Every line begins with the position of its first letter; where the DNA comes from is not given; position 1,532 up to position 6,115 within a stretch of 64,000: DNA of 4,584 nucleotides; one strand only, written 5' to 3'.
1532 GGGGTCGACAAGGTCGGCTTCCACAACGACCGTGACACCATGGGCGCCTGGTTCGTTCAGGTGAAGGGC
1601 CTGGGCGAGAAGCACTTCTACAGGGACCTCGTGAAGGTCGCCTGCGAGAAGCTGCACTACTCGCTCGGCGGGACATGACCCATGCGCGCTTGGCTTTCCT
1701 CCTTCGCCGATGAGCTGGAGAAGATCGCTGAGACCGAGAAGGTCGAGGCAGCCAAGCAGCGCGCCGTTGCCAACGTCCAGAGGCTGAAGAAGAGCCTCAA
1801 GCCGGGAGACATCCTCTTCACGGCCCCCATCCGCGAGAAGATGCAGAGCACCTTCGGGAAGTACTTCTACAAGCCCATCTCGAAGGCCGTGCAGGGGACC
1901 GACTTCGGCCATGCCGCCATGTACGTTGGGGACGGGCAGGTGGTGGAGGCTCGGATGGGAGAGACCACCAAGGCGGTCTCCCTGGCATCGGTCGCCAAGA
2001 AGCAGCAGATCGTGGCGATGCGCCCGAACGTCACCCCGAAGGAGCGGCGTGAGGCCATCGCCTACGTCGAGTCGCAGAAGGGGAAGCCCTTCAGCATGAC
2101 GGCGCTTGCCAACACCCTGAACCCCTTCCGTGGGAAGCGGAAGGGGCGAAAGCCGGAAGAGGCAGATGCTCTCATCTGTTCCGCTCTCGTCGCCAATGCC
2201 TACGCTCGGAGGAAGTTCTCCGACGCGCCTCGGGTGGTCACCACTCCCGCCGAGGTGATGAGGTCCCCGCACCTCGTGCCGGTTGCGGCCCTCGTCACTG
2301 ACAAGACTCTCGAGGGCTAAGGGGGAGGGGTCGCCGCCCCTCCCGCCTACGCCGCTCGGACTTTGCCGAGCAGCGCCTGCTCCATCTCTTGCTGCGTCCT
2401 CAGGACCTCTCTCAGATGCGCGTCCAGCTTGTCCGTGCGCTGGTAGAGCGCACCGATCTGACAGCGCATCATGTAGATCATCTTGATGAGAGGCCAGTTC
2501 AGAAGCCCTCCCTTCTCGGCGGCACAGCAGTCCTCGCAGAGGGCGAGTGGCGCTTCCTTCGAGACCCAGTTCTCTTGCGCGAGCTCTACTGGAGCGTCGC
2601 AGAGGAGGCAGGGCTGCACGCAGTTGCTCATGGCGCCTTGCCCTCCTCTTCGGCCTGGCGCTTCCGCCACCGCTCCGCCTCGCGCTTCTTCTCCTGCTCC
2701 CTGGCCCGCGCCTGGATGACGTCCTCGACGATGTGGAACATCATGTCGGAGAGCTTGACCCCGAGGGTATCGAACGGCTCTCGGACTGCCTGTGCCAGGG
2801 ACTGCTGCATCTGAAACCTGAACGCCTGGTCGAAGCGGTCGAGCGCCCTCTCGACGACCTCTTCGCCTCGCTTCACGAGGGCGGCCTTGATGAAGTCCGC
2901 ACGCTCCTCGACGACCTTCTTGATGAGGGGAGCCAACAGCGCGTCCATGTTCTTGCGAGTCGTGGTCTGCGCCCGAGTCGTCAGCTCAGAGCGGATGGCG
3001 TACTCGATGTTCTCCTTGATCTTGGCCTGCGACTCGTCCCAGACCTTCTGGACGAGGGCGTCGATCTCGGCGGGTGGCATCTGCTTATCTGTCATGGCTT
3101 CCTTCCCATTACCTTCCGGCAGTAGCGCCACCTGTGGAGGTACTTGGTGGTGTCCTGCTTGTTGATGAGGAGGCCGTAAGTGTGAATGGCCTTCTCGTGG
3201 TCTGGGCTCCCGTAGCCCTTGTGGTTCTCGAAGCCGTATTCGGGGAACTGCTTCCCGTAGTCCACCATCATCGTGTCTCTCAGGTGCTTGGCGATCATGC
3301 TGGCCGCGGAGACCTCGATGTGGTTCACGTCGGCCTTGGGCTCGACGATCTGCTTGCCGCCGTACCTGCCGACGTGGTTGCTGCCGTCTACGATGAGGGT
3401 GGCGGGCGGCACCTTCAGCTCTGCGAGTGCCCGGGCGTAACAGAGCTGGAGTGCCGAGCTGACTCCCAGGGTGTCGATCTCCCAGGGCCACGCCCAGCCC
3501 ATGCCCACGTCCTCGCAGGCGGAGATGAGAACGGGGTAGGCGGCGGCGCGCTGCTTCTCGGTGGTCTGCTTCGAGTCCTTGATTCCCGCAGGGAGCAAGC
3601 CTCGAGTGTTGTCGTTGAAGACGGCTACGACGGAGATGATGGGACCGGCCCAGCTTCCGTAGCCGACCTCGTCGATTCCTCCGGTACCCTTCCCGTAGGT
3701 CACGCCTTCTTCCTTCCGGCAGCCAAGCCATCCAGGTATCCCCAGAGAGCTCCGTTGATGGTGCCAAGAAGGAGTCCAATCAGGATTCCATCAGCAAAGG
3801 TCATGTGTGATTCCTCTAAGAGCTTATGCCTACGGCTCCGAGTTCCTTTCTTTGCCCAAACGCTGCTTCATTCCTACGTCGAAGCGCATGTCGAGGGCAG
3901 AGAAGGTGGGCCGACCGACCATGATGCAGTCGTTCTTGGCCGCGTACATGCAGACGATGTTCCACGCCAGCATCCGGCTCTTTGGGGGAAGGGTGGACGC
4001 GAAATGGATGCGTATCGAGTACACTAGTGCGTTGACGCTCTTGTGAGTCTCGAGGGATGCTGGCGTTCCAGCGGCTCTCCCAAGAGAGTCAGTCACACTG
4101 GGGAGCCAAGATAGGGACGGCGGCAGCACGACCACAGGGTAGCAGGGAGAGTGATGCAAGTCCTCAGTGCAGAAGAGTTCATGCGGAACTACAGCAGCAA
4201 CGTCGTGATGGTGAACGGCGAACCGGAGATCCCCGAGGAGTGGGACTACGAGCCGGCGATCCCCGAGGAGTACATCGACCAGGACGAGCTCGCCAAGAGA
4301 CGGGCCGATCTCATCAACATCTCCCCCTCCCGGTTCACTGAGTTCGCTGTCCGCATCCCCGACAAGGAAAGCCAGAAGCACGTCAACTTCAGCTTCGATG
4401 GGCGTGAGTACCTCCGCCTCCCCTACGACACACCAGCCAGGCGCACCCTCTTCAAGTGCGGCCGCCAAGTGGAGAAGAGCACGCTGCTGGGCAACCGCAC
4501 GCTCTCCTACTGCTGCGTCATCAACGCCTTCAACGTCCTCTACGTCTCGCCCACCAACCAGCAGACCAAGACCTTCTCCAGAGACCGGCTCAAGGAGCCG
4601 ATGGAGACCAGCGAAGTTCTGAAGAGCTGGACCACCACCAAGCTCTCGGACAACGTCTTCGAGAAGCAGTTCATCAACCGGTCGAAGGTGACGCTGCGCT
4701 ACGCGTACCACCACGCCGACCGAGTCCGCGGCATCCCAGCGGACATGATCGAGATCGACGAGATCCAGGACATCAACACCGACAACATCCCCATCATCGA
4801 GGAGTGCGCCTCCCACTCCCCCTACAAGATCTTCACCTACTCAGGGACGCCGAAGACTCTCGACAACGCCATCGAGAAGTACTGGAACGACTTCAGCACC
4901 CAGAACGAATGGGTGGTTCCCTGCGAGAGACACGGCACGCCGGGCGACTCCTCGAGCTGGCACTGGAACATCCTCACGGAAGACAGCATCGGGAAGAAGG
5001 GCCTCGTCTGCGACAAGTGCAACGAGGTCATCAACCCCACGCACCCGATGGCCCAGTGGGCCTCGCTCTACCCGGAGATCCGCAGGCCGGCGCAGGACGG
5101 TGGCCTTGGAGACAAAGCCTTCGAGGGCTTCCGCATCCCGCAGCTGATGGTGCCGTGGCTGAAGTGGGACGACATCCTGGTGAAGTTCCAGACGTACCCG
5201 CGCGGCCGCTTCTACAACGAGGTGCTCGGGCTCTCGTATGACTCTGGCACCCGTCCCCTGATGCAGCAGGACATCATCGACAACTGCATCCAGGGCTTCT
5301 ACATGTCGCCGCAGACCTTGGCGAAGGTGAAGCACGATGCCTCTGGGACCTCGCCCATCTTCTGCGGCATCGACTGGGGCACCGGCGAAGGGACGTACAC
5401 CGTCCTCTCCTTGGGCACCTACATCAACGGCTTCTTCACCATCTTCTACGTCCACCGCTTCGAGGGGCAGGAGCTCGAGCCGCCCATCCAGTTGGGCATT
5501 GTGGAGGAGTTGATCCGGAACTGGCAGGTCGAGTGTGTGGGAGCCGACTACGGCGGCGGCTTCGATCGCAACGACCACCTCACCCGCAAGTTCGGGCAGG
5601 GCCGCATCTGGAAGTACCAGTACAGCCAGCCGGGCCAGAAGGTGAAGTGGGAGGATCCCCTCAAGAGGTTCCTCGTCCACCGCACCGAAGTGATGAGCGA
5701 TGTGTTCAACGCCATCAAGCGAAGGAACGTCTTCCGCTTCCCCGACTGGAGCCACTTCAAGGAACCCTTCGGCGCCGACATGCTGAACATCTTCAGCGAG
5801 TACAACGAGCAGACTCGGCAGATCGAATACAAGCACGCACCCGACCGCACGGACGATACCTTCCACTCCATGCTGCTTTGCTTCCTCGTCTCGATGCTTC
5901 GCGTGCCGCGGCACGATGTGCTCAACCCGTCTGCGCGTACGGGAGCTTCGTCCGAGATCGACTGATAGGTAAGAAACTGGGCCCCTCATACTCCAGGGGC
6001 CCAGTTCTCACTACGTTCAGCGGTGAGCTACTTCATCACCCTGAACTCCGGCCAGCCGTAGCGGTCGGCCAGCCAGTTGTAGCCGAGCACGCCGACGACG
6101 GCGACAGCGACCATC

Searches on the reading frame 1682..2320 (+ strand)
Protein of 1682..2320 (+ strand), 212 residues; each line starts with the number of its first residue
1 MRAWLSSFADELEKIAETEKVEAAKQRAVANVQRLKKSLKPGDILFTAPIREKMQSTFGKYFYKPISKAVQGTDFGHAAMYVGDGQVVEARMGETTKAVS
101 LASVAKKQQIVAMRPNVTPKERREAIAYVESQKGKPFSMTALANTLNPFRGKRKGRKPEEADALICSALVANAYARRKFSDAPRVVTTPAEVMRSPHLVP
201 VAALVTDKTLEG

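Call 15: search_protein_families(library=pfam, max_evalue=0.001, proteins=[window:1682-2320:+])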
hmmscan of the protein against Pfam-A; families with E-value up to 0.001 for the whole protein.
window:1682-2320:+ (212 aa): 2 families
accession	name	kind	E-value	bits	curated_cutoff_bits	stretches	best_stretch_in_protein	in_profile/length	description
PF05708.18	Peptidase_C92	-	6.7e-06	26.7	27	1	39-175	2-118/166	Permuted papain-like amidase enzyme, YaeF/YiiX, C92 family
PF00877.26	NLPC_P60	-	0.00015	22.1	23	0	73-108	63-98/105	NlpC/P60 family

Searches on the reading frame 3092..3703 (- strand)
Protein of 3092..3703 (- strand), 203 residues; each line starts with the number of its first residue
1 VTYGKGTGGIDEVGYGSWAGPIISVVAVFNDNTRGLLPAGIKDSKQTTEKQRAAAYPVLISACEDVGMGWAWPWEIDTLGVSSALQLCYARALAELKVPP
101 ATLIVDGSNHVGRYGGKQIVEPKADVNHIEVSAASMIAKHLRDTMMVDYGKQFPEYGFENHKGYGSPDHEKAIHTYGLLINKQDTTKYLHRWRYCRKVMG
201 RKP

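Call 48: search_protein_families(library=pfam, max_evalue=0.001, proteins=[window:3092-3703:-])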
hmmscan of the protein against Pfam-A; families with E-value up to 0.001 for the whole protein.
window:3092-3703:- (203 aa): 1 family
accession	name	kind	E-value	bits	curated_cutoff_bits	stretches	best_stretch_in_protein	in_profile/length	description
PF01351.25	RNase_HII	-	2.4e-27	96.6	25.8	1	9-188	2-194/199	Ribonuclease HII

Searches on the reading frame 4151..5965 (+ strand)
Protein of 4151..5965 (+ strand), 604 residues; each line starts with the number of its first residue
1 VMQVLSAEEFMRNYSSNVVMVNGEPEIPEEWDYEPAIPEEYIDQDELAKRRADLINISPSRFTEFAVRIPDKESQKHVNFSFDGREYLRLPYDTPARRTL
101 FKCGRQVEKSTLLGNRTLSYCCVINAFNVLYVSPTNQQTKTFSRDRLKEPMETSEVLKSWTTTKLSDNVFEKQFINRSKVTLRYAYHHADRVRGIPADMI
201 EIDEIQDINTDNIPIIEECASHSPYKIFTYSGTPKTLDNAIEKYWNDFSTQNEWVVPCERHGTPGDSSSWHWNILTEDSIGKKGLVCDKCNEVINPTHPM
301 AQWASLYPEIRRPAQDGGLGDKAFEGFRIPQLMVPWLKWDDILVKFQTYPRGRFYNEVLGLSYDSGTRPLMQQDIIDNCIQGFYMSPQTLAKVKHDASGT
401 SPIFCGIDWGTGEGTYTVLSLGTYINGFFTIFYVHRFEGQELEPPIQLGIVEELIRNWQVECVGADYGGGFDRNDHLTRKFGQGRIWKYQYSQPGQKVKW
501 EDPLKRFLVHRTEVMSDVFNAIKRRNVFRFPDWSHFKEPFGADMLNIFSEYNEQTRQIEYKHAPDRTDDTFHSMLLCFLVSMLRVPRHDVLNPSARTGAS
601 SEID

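Call 15: search_protein_families(library=pfam, max_evalue=0.001, proteins=[window:4151-5965:+])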
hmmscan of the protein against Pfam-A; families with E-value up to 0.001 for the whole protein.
window:4151-5965:+ (604 aa): 1 family
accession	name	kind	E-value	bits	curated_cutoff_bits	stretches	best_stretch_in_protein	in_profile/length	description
PF05876.18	GpA_ATPase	-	5.9e-13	49.5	25.6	1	96-299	27-238/247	Phage terminase large subunit gpA, ATPase domain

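Call 30: search_dna_similar(query=window:4151-5965:+, collection=phages, mode=protein, max_rows=15)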
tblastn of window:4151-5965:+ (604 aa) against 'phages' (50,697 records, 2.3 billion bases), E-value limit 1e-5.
Records with a match: 334; places in all: 334; records where one place covers at least 80% of the query: 37.
Best place of each record, by identity: <60% 334.
By first word of the organism name: Bacillus 246; Listeria 54; Staphylococcus 12; Lactobacillus 4; Vibrio 3; Lysinibacillus 2; Mammaliicoccus 2; Thermus 2; Haloarcula 2; Salmonella 1; and 6 more.
By host as written in the record: Listeria monocytogenes 43; Bacillus subtilis 30; Bacillus cereus 27; - 26; Bacillus thuringiensis subsp. kurstaki 20; Bacillus thuringiensis kurstaki 12; Bacillus pumilus BL8 11; Bacillus subtilis BEST7003 10; and 83 more.
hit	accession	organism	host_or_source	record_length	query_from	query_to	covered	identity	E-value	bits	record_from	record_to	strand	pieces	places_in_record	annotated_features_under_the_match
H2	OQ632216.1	Salmonella phage Arash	Salmonella enterica subsp. enterica ...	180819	76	576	83%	29.2%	9e-48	186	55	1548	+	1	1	large terminase subunit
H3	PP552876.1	Bacillus phage PK-1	-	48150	80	602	87%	27.4%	6e-31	135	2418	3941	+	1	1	hypothetical protein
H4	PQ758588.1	Bacillus phage PS1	Bacillus licheniformis HNIBR-BC151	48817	80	602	87%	27.2%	2e-30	134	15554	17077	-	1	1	terminase large subunit family protein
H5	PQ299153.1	Bacillus phage Jayan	Bacillus licheniformis DSM13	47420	80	602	87%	27.2%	2e-30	134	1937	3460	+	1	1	terminase large subunit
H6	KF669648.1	Bacillus phage Blastoid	Bacillus pumilus BL-8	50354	42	574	88%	26.4%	8e-31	134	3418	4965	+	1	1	terminase large subunit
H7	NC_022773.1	Bacillus phage Blastoid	Bacillus pumilus BL-8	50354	42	574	88%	26.4%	8e-31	134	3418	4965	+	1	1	terminase large subunit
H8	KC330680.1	Bacillus phage Eoghan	Bacillus pumilus BL8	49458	42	574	88%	26.4%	2e-30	133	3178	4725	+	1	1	terminase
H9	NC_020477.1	Bacillus phage Eoghan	Bacillus pumilus BL8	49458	42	574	88%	26.4%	2e-30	133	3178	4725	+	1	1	terminase large subunit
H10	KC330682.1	Bacillus phage Taylor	Bacillus pumilus BL8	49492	42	574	88%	26.4%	2e-30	133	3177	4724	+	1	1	terminase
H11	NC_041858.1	Bacillus phage Taylor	Bacillus pumilus BL8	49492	42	574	88%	26.4%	2e-30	133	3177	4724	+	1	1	terminase large subunit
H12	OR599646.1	Pectobacterium phage PcaP2EGY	Pectobacterium sp.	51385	12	574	93%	24.8%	3e-25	117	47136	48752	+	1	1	hypothetical protein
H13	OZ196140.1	Vibrio phage D181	Seawater and oysters mix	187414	106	580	79%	28.8%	2e-45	179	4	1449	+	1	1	terminase large subunit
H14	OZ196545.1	Vibrio phage D148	Seawater and oysters mix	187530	106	580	79%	28.8%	2e-45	179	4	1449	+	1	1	terminase large subunit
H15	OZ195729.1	Vibrio phage D69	Seawater and oysters mix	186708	106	580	79%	28.8%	2e-45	179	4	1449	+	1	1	terminase large subunit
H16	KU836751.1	Bacillus phage Leo2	Bacillus pumilus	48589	42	574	88%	25.5%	4e-28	126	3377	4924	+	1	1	terminase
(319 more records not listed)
